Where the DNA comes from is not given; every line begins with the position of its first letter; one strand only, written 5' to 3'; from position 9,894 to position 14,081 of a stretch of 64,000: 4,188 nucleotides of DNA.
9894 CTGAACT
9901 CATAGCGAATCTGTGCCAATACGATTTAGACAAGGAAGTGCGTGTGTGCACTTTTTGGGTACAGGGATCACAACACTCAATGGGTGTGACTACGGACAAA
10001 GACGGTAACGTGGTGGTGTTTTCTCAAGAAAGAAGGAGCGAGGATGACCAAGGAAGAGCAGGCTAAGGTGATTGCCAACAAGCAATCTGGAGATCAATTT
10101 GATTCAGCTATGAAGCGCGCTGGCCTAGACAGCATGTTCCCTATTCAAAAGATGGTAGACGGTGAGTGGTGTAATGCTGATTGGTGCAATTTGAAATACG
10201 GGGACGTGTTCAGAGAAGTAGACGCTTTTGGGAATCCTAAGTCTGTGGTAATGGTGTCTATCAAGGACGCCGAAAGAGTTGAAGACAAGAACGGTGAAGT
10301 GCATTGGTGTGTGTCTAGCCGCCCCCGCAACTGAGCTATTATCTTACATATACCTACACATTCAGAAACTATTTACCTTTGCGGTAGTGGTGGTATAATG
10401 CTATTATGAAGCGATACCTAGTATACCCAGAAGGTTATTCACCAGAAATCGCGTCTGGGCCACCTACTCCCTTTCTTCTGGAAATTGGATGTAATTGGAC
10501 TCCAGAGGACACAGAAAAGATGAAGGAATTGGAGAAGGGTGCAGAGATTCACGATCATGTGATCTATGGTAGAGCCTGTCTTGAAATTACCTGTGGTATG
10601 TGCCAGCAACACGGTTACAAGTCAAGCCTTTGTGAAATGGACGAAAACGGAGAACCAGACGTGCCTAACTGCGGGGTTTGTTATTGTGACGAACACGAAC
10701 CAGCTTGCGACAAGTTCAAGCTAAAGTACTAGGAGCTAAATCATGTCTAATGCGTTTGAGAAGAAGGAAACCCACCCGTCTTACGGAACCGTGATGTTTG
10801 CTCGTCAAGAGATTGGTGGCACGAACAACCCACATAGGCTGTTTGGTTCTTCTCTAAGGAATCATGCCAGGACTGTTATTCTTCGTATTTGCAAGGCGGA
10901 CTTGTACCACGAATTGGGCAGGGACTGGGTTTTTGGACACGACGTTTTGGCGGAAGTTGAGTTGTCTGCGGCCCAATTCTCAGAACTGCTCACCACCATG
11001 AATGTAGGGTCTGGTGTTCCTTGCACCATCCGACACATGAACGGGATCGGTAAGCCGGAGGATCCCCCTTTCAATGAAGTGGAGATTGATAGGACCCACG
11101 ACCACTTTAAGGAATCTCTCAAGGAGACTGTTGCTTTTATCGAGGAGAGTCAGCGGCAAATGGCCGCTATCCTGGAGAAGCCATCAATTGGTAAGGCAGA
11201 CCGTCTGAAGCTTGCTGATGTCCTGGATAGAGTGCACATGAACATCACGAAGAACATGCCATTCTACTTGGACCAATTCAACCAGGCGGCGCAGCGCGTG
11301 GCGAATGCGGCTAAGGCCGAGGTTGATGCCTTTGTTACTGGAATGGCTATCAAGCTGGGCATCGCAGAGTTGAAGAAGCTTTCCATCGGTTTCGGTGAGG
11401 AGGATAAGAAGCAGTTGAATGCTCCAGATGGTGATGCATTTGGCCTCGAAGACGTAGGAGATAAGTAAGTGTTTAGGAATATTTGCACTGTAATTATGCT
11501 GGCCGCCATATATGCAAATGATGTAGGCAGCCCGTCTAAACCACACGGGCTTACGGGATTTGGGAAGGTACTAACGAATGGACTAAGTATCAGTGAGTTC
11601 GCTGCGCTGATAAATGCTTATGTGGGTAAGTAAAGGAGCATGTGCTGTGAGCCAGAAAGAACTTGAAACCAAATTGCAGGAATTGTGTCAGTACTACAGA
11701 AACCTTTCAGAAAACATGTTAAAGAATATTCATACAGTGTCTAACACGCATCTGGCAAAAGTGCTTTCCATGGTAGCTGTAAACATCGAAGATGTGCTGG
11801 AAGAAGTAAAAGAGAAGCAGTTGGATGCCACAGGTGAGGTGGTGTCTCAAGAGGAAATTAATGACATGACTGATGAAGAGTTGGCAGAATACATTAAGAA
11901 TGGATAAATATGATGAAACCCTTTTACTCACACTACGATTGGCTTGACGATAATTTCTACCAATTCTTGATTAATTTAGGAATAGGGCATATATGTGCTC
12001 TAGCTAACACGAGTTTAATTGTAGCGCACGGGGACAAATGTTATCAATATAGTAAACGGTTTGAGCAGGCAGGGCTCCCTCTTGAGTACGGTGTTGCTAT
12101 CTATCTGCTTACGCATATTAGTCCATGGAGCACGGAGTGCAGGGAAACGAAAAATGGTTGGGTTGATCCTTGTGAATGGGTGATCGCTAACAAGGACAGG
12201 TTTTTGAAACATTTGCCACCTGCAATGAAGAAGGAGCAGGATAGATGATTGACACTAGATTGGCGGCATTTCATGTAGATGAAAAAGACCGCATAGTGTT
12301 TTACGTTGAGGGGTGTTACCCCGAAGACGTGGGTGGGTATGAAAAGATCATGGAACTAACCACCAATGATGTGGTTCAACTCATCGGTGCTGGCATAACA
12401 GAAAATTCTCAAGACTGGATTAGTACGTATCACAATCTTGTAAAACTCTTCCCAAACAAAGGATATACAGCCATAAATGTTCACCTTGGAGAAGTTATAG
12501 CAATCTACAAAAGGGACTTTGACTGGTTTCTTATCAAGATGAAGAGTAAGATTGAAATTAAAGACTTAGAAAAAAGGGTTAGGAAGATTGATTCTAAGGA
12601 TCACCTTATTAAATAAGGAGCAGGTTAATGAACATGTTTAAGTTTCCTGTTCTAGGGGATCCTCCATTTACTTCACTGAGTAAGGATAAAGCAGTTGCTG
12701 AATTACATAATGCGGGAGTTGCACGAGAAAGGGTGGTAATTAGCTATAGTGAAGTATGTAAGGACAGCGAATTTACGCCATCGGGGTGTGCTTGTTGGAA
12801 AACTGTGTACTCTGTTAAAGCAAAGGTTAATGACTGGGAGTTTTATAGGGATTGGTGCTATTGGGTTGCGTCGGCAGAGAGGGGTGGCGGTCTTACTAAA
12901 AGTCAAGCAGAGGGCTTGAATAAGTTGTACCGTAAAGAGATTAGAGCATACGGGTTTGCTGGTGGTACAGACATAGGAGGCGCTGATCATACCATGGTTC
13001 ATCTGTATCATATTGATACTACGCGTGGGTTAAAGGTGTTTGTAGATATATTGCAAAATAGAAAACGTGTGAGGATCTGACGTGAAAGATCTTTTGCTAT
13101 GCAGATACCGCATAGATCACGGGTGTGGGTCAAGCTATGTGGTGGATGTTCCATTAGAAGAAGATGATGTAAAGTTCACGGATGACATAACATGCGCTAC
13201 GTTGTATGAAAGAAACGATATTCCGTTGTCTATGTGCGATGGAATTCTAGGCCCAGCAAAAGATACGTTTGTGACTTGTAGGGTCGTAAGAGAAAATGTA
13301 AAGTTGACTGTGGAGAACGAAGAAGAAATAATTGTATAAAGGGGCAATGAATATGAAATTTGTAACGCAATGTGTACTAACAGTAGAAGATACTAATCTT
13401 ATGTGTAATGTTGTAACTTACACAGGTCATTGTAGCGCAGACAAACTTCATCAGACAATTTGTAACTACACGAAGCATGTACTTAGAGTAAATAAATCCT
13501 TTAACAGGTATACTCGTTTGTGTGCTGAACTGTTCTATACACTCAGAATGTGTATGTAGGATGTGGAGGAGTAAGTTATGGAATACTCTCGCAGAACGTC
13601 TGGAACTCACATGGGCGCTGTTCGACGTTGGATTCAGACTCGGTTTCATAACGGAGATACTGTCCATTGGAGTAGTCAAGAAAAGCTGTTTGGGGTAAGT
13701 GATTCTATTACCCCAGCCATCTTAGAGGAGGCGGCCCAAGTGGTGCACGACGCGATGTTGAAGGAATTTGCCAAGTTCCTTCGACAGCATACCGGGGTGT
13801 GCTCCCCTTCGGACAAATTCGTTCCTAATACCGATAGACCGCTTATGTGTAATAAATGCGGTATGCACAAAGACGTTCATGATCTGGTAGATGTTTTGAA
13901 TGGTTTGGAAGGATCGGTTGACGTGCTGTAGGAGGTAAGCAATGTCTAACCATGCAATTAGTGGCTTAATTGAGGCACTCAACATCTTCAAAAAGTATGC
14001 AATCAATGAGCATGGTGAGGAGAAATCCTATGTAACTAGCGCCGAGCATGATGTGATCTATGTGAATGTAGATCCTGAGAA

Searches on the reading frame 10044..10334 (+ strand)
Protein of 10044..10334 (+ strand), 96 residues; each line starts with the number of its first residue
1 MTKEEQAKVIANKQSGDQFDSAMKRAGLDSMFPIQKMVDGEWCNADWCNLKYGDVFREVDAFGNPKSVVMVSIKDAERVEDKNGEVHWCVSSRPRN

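Call 35: search_protein_families(library=pfam, proteins=[window:10044-10334:+], max_evalue=0.05)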
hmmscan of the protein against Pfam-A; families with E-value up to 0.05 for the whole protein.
window:10044-10334:+ (96 aa): 0 families

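Call 36: search_protein_families(library=phrogs, proteins=[window:10044-10334:+], max_evalue=0.05)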
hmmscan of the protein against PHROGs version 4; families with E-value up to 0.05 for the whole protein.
window:10044-10334:+ (96 aa): 2 families
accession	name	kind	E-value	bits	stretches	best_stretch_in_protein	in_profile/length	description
phrog_38812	-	unknown function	0.0075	17.4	1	43-83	22-64/83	-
phrog_38400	-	unknown function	0.018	16.3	1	7-73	46-109/120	-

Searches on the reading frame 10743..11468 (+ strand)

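Call 35: search_protein_families(library=pfam, proteins=[window:10743-11468:+], max_evalue=0.05)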
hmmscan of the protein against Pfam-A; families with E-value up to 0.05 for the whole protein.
window:10743-11468:+ (241 aa): 0 families

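Call 36: search_protein_families(library=phrogs, proteins=[window:10743-11468:+], max_evalue=0.05)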
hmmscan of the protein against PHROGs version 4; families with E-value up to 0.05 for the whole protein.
window:10743-11468:+ (241 aa): 1 family
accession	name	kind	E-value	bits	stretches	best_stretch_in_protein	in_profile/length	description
phrog_6452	-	unknown function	7.4e-40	137.8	1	6-214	19-225/236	-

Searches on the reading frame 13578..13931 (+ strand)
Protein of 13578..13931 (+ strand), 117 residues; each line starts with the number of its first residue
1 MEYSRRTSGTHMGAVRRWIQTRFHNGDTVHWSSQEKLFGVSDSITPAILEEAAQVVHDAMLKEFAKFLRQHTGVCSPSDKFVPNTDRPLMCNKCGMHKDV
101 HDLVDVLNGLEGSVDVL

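Call 36: search_protein_families(library=phrogs, proteins=[window:13578-13931:+], max_evalue=0.05)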
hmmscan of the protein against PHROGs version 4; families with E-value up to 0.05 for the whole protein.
window:13578-13931:+ (117 aa): 1 family
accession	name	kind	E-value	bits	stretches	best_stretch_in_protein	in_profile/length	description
phrog_2221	-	unknown function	0.021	15.7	1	15-34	33-52/53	-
